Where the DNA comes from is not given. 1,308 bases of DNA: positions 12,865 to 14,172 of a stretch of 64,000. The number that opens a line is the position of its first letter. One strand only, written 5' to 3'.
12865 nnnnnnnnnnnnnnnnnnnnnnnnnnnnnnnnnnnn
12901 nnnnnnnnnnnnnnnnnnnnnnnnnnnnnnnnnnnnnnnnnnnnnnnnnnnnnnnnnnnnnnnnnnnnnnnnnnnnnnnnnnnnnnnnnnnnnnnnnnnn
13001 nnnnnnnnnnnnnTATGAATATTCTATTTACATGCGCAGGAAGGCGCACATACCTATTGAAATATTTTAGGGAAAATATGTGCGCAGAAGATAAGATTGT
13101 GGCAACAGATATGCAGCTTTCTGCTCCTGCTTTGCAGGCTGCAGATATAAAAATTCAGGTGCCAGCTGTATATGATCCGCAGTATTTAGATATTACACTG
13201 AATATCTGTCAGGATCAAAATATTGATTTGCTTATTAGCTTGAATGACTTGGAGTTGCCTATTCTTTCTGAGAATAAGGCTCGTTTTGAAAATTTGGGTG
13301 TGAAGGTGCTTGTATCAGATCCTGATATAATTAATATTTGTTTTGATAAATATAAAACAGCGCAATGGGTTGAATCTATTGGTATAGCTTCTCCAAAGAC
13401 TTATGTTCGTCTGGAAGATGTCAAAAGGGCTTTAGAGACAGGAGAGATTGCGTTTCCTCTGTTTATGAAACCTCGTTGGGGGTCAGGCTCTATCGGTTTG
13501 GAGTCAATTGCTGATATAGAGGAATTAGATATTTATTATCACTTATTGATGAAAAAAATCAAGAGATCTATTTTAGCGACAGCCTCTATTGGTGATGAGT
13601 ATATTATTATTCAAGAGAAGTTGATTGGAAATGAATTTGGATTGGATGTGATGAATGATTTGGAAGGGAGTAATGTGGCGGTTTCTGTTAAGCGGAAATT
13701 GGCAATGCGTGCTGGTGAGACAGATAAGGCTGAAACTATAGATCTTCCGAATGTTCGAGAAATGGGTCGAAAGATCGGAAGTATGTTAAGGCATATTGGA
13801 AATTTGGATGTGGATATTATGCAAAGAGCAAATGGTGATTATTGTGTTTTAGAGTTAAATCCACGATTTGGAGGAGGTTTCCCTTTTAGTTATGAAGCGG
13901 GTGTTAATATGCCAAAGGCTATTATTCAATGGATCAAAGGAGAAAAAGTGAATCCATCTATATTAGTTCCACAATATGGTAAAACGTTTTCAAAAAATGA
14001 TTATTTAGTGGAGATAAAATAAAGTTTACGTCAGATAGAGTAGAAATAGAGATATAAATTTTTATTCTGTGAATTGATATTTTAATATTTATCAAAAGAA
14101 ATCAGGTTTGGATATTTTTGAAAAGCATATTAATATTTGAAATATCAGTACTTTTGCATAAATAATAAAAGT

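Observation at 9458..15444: Putative amide-tailoring cassette (GNAT + PLP lyase + AsnB-like + ATP-grasp) between the PglC-type transferase and the PglE-type aminotransferase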

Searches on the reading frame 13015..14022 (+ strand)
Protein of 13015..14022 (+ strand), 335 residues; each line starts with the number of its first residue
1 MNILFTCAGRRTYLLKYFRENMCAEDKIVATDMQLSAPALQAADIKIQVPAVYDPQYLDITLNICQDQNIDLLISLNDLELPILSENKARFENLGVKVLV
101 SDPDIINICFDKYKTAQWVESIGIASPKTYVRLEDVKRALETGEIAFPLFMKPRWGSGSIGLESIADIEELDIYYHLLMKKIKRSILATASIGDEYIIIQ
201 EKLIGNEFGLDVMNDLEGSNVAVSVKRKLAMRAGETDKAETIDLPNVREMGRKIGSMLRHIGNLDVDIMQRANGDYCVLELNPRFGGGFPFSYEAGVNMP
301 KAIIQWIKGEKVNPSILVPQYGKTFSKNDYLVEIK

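Call 4: search_protein_families(library=pfam, proteins=[window:13015-14022:+], max_evalue=0.01)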
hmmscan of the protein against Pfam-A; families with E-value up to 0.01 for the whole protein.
window:13015-14022:+ (335 aa): 6 families
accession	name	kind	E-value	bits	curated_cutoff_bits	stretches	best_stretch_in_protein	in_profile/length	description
PF21360.3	PylC-like_N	-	1.3e-29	102.6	27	1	3-99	1-96/96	PylC-like, N-terminal domain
PF15632.11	ATPgrasp_Ter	-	4.4e-12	46.3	29.1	1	197-312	5-112/131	ATP-grasp in the biosynthetic pathway with Ter operon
PF13535.11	ATP-grasp_4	-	2.9e-08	33.9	27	1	145-287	1-155/160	ATP-grasp domain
PF02655.19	ATP-grasp_3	-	6.5e-08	33.3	23.2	1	109-287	1-159/160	ATP-grasp domain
PF07478.18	Dala_Dala_lig_C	-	0.00016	21.7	24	1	141-283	31-174/204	D-ala D-ala ligase C-terminus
PF02786.22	CPSase_L_D2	-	0.00023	21.2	19.8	1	111-290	1-185/211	Carbamoyl-phosphate synthase L chain, ATP binding domain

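Call 5: search_protein_families(library=ncbifam, proteins=[window:13015-14022:+], max_evalue=0.01)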
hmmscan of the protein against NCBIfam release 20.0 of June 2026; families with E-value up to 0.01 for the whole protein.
window:13015-14022:+ (335 aa): 36 families (the best 25 are shown)
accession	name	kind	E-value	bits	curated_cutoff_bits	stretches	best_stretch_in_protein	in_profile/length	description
NF009404.0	PRK12767.1-3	equivalog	2.8e-120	401.3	316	1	1-334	1-333/344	carbamoyl phosphate synthase-like protein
NF009406.0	PRK12767.1-5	equivalog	1.6e-78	264.1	271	1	1-315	3-301/327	carbamoyl phosphate synthase-like protein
NF009405.0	PRK12767.1-4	equivalog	4.4e-71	239.5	390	1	1-316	1-297/320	carbamoyl phosphate synthase-like protein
NF009403.0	PRK12767.1-2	equivalog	5.4e-45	154.1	286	2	1-252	1-233/342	carbamoyl phosphate synthase-like protein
NF009402.0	PRK12767.1-1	equivalog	9e-44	149.6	218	1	3-305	5-296/329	carbamoyl phosphate synthase-like protein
NF053643.1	Ddl_archaea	equivalog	5.5e-12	45.3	500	1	29-288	26-275/367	putative pseudomurein biosynthesis ATP-grasp protein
NF005315.0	PRK06849.1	equivalog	3.1e-11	42.9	406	1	43-287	48-278/389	hypothetical protein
NF002563.0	PRK02186.1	subfamily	9.4e-10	37.4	625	1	101-229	97-213/890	argininosuccinate lyase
TIGR00768.1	rimK_fam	subfamily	2.3e-09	37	143.4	1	89-172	66-148/276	RimK family alpha-L-glutamate ligase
TIGR01205.1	D_ala_D_alaTIGR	subfamily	4.4e-08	32.5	245.65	1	92-283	87-285/318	D-alanine--D-alanine ligase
TIGR03909.1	pyrrolys_PylC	equivalog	7.5e-08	31.5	248.3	1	31-312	28-283/374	3-methylornithine--L-lysine ligase PylC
TIGR02144.1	LysX_arch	equivalog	8.5e-08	31.6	275.6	1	89-305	66-273/281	lysine biosynthesis protein LysX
TIGR01369.1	CPSaseII_lrg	equivalog_domain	2.4e-07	28.8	1027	1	57-315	617-872/1052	carbamoyl-phosphate synthase (glutamine-hydrolyzing) large subunit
NF040720.1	MptN_Meth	equivalog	5.4e-07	29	350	1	90-185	81-165/291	tetrahydromethanopterin:alpha-L-glutamate ligase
NF000091.3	D_ala_D_ser_VanG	exception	5.4e-07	28.8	495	1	106-214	130-229/344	D-alanine--D-serine ligase VanG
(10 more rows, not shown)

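Call 25: search_solved_structures(query=window:13015-14022:+, max_evalue=0.01)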
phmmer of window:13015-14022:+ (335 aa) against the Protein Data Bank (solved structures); distinct sequences matched with E-value up to 0.01: 23.
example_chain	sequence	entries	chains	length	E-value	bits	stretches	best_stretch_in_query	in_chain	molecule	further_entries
2pn1_A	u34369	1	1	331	1.8e-51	178.4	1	2-320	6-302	Carbamoylphosphate synthase large subunit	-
1bxr_A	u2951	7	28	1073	1.1e-06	31.2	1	90-310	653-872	CARBAMOYL-PHOSPHATE SYNTHASE | CARBAMOYL PHOSPHATE SYNTHETASE: LARGE SUBUNIT | CARBAMOYL PHOSPHATE SYNTHETASE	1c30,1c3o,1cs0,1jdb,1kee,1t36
1ce8_A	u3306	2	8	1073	1.1e-06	31.2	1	90-310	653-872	PROTEIN (CARBAMOYL-PHOSPHATE SYNTHASE) | carbamoyl phosphate synthetase large chain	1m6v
1w93_A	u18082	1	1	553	1.4e-05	27.6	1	143-309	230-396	ACETYL-COENZYME A CARBOXYLASE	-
1w96_A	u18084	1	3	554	1.4e-05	27.6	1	143-309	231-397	ACETYL-COENZYME A CARBOXYLASE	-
1a9x_A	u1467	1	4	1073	1.5e-05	27.5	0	90-310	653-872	CARBAMOYL PHOSPHATE SYNTHETASE (LARGE CHAIN)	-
3vpb_A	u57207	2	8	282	3.9e-05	26.1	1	89-308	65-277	Putative acetylornithine deacetylase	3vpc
5csk_A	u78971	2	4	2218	0.00012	24.5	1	143-309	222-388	Acetyl-CoA carboxylase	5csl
3se7_A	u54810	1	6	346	0.00017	24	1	94-213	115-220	VanA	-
4fu0_A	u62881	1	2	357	0.00019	23.9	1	90-183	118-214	D-alanine--D-alanine ligase 7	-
2yl2_A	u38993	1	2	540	0.00023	23.6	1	131-308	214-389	ACETYL-COA CARBOXYLASE 1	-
3gid_A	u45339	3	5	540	0.00025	23.4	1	133-309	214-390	Acetyl-CoA carboxylase 2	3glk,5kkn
2hjw_A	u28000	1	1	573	0.00029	23.3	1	133-309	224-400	Acetyl-CoA carboxylase 2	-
4hq6_A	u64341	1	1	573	0.00029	23.3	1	133-309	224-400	Acetyl-CoA carboxylase 2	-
3jrw_A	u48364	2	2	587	0.0003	23.2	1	133-309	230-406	Acetyl-CoA carboxylase 2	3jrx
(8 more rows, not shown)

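Call 45: find_homologous_proteins(query=window:13015-14022:+)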
Query window:13015-14022:+ (335 aa): 5348 proteins with E <= 0.001 among 8000 candidates; the best 120 are listed.
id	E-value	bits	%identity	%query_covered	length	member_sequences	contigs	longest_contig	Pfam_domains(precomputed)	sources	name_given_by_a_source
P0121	2.2e-220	748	100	100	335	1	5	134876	PF13535.12,PF15632.12,PF02655.20,PF21360.4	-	-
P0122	1.2e-204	697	100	94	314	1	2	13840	PF13535.12,PF15632.12,PF02655.20,PF21360.4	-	-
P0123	9.0e-195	664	87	100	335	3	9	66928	PF13535.12,PF15632.12,PF02655.20,PF21360.4,PF07478.19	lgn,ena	-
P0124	1.9e-194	663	87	100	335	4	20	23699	PF13535.12,PF15632.12,PF02655.20,PF21360.4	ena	-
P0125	1.9e-193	660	87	100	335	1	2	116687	PF13535.12,PF15632.12,PF02655.20,PF21360.4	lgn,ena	-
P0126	6.2e-193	658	86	100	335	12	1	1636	PF13535.12,PF15632.12,PF02655.20,PF21360.4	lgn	-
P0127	3.3e-189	646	84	100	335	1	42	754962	PF13535.12,PF15632.12,PF02786.23,PF02655.20,PF21360.4,PF07478.19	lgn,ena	-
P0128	1.1e-188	644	83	100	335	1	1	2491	PF13535.12,PF15632.12,PF02786.23,PF02655.20,PF21360.4,PF07478.19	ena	-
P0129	1.2e-188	644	84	100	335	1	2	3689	PF13535.12,PF15632.12,PF02786.23,PF02655.20,PF21360.4,PF07478.19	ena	-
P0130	1.2e-188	644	83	100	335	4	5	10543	PF13535.12,PF15632.12,PF02786.23,PF02655.20,PF21360.4,PF07478.19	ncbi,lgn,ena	-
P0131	1.6e-188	644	83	100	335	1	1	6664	PF13535.12,PF15632.12,PF02786.23,PF02655.20,PF21360.4,PF07478.19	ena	-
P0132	3.2e-188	643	83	100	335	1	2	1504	PF13535.12,PF15632.12,PF02786.23,PF02655.20,PF21360.4,PF07478.19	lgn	-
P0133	4.4e-188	642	83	100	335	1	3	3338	PF13535.12,PF15632.12,PF02786.23,PF02655.20,PF21360.4,PF07478.19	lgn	-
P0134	6.0e-188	642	83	100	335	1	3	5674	PF13535.12,PF15632.12,PF02786.23,PF02655.20,PF21360.4,PF07478.19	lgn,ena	-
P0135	8.4e-188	641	83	100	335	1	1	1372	PF13535.12,PF15632.12,PF02786.23,PF02655.20,PF21360.4,PF07478.19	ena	-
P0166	7.3e-185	632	81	100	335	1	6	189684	PF13535.12,PF15632.12,PF02655.20,PF21360.4,PF07478.19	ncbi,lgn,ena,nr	ncbi:MAG: ATP-grasp domain-containing protein [Bacteroidales bacterium]|nr:ATP-grasp domain-containi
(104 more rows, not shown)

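Call 46: find_encoding_contigs(protein=P0127, flank=7000, max_places=3)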
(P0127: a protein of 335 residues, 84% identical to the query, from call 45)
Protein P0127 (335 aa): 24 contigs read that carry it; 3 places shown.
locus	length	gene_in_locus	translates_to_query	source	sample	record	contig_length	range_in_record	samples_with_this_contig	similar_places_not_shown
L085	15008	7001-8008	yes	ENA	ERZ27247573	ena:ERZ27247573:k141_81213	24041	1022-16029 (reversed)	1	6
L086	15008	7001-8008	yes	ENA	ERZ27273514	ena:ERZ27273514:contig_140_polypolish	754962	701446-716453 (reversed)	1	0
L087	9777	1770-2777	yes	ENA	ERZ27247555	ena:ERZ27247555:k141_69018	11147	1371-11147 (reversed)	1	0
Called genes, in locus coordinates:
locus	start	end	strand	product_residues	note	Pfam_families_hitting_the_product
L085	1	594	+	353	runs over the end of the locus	PF13439:Glyco_transf_4 (weak), PF00534:Glycos_transf_1, PF13692:Glyco_trans_1_4, PF13524:Glyco_trans_1_2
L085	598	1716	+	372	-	PF13439:Glyco_transf_4, PF13579:Glyco_trans_4_4 (weak), PF00534:Glycos_transf_1, PF13692:Glyco_trans_1_4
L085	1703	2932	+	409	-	-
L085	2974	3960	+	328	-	PF00535:Glycos_transf_2, PF10111:Glyco_tranf_2_2, PF13641:Glyco_tranf_2_3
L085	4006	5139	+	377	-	PF13477:Glyco_trans_4_2, PF13439:Glyco_transf_4, PF13579:Glyco_trans_4_4, PF20706:GT4-conflict, PF00534:Glycos_transf_1, PF13692:Glyco_trans_1_4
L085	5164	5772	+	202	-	PF02397:Bac_transf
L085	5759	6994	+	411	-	PF00278:Orn_DAP_Arg_deC, PF02784:Orn_Arg_deC_N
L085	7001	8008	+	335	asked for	PF21360:PylC-like_N, PF02655:ATP-grasp_3, PF02786:CPSase_L_D2 (weak), PF07478:Dala_Dala_lig_C (faint), PF13535:ATP-grasp_4, PF15632:ATPgrasp_Ter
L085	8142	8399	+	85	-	-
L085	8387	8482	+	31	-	-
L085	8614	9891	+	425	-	PF01041:DegT_DnrJ_EryC1, PF00155:Aminotran_1_2 (weak), PF01041:DegT_DnrJ_EryC1 (weak)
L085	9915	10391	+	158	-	-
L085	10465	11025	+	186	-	-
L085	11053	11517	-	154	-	PF18291:HU-HIG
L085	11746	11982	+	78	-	PF14053:DUF4248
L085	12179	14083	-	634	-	PF08707:PriCT_2, PF13148:DUF3987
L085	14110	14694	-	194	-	PF08800:BT4734-like_N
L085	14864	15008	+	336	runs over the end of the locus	-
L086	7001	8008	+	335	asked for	PF21360:PylC-like_N, PF02655:ATP-grasp_3, PF02786:CPSase_L_D2 (weak), PF07478:Dala_Dala_lig_C (faint), PF13535:ATP-grasp_4, PF15632:ATPgrasp_Ter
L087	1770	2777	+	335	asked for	PF21360:PylC-like_N, PF02655:ATP-grasp_3, PF02786:CPSase_L_D2 (weak), PF07478:Dala_Dala_lig_C (faint), PF13535:ATP-grasp_4, PF15632:ATPgrasp_Ter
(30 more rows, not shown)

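Call 47: find_encoding_contigs(protein=P0166, flank=7000, max_places=3)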
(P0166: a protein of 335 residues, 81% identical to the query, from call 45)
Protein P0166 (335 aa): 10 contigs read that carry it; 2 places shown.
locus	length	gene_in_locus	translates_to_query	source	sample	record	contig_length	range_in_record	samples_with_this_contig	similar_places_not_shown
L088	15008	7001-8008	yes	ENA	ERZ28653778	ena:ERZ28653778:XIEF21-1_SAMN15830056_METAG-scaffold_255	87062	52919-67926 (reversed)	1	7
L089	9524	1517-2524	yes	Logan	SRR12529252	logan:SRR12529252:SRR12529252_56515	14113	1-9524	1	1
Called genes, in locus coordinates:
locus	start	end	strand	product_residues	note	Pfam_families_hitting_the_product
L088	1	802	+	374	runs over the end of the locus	PF04230:PS_pyruv_trans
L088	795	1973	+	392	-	PF00037:Fer4 (faint), PF12837:Fer4_6 (faint), PF12838:Fer4_7 (weak), PF13187:Fer4_9 (weak), PF04432:FrhB_FdhB_C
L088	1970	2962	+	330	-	PF00535:Glycos_transf_2, PF10111:Glyco_tranf_2_2, PF13641:Glyco_tranf_2_3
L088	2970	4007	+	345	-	PF00106:adh_short, PF01073:3Beta_HSD, PF01370:Epimerase, PF02719:Polysacc_synt_2, PF04321:RmlD_sub_bind, PF08659:KR (weak), PF13460:NAD_binding_10 (weak), PF16363:GDP_Man_Dehyd, +1 more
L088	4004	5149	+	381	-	PF13439:Glyco_transf_4, PF13477:Glyco_trans_4_2 (weak), PF13579:Glyco_trans_4_4, PF20706:GT4-conflict, PF00534:Glycos_transf_1, PF13692:Glyco_trans_1_4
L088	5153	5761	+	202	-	PF02397:Bac_transf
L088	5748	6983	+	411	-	PF00278:Orn_DAP_Arg_deC, PF02784:Orn_Arg_deC_N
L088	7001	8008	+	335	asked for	PF21360:PylC-like_N, PF07478:Dala_Dala_lig_C (faint), PF02655:ATP-grasp_3, PF13535:ATP-grasp_4, PF15632:ATPgrasp_Ter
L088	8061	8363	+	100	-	-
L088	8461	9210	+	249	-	-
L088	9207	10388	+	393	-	PF14072:DndB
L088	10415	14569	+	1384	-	PF13401:AAA_22 (weak)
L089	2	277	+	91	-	?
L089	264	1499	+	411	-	PF00278:Orn_DAP_Arg_deC, PF02784:Orn_Arg_deC_N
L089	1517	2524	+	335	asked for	PF21360:PylC-like_N, PF07478:Dala_Dala_lig_C (faint), PF02655:ATP-grasp_3, PF13535:ATP-grasp_4, PF15632:ATPgrasp_Ter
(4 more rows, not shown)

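Call 51: search_protein_families(library=ncbifam, proteins=[L085:5759-6994:+], max_evalue=0.00001)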
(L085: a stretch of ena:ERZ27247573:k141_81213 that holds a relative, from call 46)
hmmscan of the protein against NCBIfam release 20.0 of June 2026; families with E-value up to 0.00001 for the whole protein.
L085:5759-6994:+ (411 aa): 6 families
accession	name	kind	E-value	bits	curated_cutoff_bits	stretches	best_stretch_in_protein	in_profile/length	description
TIGR01048.1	lysA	equivalog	4.1e-57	193.6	297.9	1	10-407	17-414/417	diaminopimelate decarboxylase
NF041039.1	FslC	exception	2.3e-33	115.6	500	1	10-401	20-417/418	rhizoferrin biosystnesis N-citrylornithine decarboxylase FslC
TIGR03099.1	dCO2ase_PEP1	hypoth_equivalog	2.2e-26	92.9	478.45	1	9-377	15-385/398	pyridoxal-dependent decarboxylase, exosortase A system-associated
NF006515.0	PRK08961.1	equivalog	1.5e-25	89.3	802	1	18-377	503-847/861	bifunctional aspartate kinase/diaminopimelate decarboxylase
NF052544.1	OrLyDeCDokD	equivalog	4.7e-16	58.4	700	1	11-292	35-323/461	ornithine/lysine decarboxylase DokD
NF003763.0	PRK05354.1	equivalog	1.7e-07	30.1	369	1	100-298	163-366/636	biosynthetic arginine decarboxylase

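Call 53: find_related_loci(query=window:13015-14022:+, collection=metagenome_contigs, flank=8000)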
Query window:13015-14022:+ (335 aa) in metagenome_contigs; peptide patterns used: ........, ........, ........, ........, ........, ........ (x = any residue, [..] = any of these).
232 stretches matched a pattern; 206 encode a relative of the query (tblastn E <= 1e-3); the best 80 are kept; 80 distinct loci.
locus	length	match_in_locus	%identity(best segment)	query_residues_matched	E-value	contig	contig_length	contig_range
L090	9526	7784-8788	81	1-335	0e+0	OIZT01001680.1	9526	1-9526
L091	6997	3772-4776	81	1-335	0e+0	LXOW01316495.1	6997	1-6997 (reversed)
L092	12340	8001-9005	80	1-335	0e+0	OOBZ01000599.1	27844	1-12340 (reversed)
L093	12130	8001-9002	81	1-334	0e+0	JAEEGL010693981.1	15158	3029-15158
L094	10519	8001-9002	81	1-334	0e+0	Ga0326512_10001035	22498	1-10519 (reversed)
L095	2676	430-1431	81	1-334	0e+0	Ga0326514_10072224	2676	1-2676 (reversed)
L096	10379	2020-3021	81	1-334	0e+0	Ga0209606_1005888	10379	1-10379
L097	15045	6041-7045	80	1-335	0e+0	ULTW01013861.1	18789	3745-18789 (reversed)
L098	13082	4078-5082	80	1-335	0e+0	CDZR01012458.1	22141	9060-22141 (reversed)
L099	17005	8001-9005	81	1-335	0e+0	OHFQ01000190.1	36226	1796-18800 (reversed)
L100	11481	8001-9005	80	1-335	0e+0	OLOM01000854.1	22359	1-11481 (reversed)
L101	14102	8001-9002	81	1-334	0e+0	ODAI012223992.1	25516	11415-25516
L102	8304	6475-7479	80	1-335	0e+0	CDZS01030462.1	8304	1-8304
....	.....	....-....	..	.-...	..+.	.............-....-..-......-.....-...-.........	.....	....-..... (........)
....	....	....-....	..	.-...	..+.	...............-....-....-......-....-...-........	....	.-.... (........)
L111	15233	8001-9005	81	1-335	0e+0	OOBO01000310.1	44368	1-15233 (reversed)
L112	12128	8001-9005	81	1-335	0e+0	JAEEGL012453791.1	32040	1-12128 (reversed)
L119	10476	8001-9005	83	1-335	0e+0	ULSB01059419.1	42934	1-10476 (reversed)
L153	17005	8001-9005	81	1-335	0e+0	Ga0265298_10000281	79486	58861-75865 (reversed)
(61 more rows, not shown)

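Call 93: search_protein_families(library=pfam, proteins=[L111:4718-6004:+, L111:5943-6548:+, L111:6556-7104:+, L112:5218-5919:+, L112:6160-6903:+, L112:6913-7911:+, L153:4427-5716:+, L153:5691-6773:+, L153:6770-7993:+, L119:6726-7991:+], max_evalue=0.001)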
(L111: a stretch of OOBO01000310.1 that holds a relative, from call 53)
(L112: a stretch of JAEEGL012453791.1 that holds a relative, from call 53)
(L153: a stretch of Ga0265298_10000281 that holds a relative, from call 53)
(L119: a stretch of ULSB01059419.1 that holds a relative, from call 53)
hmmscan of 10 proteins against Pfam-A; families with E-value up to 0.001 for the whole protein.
L111:4718-6004:+ (428 aa): 6 families
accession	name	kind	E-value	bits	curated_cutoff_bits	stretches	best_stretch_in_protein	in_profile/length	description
PF13535.11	ATP-grasp_4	-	2e-12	47.5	27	1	139-281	2-158/160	ATP-grasp domain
PF07478.18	Dala_Dala_lig_C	-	3.2e-11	43.5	24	1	128-273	25-173/204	D-ala D-ala ligase C-terminus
PF02786.22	CPSase_L_D2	-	5e-10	39.7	19.8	1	106-303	2-205/211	Carbamoyl-phosphate synthase L chain, ATP binding domain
PF01071.24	GARS_A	-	5.2e-06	26.9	27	1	105-277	2-190/194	Phosphoribosylglycinamide synthetase, ATP-grasp (A) domain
PF02655.19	ATP-grasp_3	-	7.9e-05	23.2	23.2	1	115-278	13-159/160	ATP-grasp domain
PF21360.3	PylC-like_N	-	0.00022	21.8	27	1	6-70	2-71/96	PylC-like, N-terminal domain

L111:5943-6548:+ (201 aa): 1 family
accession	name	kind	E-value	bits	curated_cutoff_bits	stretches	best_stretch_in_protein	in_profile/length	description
PF01757.29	Acyl_transf_3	-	2.1e-19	70.2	31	1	35-184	2-167/326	Acyltransferase domain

L111:6556-7104:+ (182 aa): 0 families

L112:5218-5919:+ (233 aa): 1 family
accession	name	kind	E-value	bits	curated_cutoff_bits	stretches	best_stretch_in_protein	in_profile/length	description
PF00132.30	Hexapep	-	1.3e-08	34.6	27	1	134-168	2-36/36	Bacterial transferase hexapeptide (six repeats)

L112:6160-6903:+ (247 aa): 6 families
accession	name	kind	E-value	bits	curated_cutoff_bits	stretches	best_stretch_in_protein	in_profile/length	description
PF13561.12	adh_short_C2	-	8.7e-49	166.7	27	1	18-247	1-236/236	Enoyl-(Acyl carrier protein) reductase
PF00106.31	adh_short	-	2.7e-45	154.7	26.6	1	12-191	1-186/195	short chain dehydrogenase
PF08659.16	KR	-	9e-11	42.4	22.6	1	13-166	2-161/180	KR domain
PF23441.1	SDR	-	2.5e-06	27.5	27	1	11-245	7-254/258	SDR-like rossmann domain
PF01370.27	Epimerase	-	3.1e-06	27.2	20.9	1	14-127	1-105/240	NAD dependent epimerase/dehydratase family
PF05368.20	NmrA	-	4e-05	23.8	27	1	12-79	3-69/298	NmrA-like family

L112:6913-7911:+ (332 aa): 5 families
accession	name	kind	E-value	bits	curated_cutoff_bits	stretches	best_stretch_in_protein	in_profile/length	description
PF08541.16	ACP_syn_III_C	-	4.1e-28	97.8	26.6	1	243-331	1-89/90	3-Oxoacyl-[acyl-carrier-protein (ACP)] synthase III C terminal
PF08545.16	ACP_syn_III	-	2e-21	76.1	24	1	107-184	1-80/80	3-Oxoacyl-[acyl-carrier-protein (ACP)] synthase III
PF00195.25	Chal_sti_synt_N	-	6.2e-10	39.3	27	1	16-169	68-223/225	Chalcone and stilbene synthases, N-terminal domain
PF08392.18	FAE1_CUT1_RppA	-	5e-06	26.5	27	1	40-170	73-206/290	FAE1/Type III polyketide synthase-like protein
PF00108.29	Thiolase_N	-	0.00028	20.8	26.4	0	46-201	18-173/260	Thiolase, N-terminal domain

L153:4427-5716:+ (429 aa): 1 family
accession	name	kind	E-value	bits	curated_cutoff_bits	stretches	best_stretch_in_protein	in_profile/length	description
PF00501.34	AMP-binding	-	1.6e-05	24.3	29.9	1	97-292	168-373/384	AMP-binding enzyme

L153:5691-6773:+ (360 aa): 1 family
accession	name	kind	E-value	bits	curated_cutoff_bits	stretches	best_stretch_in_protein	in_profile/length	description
PF09587.15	PGA_cap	-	5.9e-30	105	27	1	36-236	36-252/255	Bacterial capsule synthesis protein PGA_cap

L153:6770-7993:+ (407 aa): 3 families
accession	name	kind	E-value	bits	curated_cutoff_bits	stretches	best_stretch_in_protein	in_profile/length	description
PF00534.26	Glycos_transf_1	-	3e-15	56.6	26.4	1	210-379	4-170/172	Glycosyl transferases group 1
PF13692.12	Glyco_trans_1_4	-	5.7e-07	30.3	27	1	223-357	3-132/142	Glycosyl transferases group 1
PF13439.12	Glyco_transf_4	-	0.00088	19.8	28.5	0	17-191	8-159/170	Glycosyltransferase Family 4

L119:6726-7991:+ (421 aa): 0 families
